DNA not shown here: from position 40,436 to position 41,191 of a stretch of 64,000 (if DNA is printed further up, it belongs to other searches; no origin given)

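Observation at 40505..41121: Lower-GC orphan ORF bracketed by two copies of the same ~81-nt hairpin-containing spacer (cassette-like insertion)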

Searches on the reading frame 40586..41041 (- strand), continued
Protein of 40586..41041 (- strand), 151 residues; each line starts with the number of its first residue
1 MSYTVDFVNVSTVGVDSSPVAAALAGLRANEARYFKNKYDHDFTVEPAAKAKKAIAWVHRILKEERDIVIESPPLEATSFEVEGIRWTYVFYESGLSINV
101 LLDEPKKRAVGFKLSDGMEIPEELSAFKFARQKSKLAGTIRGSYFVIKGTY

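Call 99: get_annotated_region(hit=H3, flank=7000)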
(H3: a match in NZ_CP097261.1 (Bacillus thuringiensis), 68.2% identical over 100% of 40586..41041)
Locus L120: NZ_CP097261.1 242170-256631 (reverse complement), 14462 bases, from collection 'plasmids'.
description: Bacillus thuringiensis strain Bt Gxmzu777-1 plasmid pd, complete sequence
organism: Bacillus thuringiensis (NCBI taxid 1428)
taxonomy: Bacteria; Bacillota; Bacilli; Bacillales; Bacillaceae; Bacillus; Bacillus thuringiensis
host: -; source: pure culture,surface soil; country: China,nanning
typing (MOB-suite, as given by PLSDB): mobilizable; replicon rep_cluster_909; relaxase MOBP
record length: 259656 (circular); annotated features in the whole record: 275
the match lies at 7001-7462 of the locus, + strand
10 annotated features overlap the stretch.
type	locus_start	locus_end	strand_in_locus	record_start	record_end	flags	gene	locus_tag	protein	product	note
CDS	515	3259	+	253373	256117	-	-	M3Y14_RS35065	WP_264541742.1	insecticidal delta-endotoxin Cry8Ea1 family protein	GO:0001907 - killing by symbiont of host cells [Evidence IEA]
CDS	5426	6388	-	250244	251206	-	-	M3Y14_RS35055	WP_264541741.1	HTH domain-containing protein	-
CDS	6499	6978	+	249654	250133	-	-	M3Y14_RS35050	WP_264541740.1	GyrI-like domain-containing protein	-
CDS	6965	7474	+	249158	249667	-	-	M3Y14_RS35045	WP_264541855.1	phage tail protein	-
CDS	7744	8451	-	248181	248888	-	-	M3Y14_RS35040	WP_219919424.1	IS6 family transposase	-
CDS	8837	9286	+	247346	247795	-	-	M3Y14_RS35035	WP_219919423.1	hypothetical protein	-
CDS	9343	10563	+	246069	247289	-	-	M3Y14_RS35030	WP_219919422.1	sensor histidine kinase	-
CDS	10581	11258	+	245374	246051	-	-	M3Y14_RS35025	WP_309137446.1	response regulator transcription factor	GO:0000160 - phosphorelay signal transduction system [Evidence IEA]; GO:0006355 - regulation of DNA-templated ...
CDS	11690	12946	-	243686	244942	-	-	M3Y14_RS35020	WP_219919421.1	ATP-binding protein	-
CDS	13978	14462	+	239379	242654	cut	-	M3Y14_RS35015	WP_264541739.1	VaFE repeat-containing surface-anchored protein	-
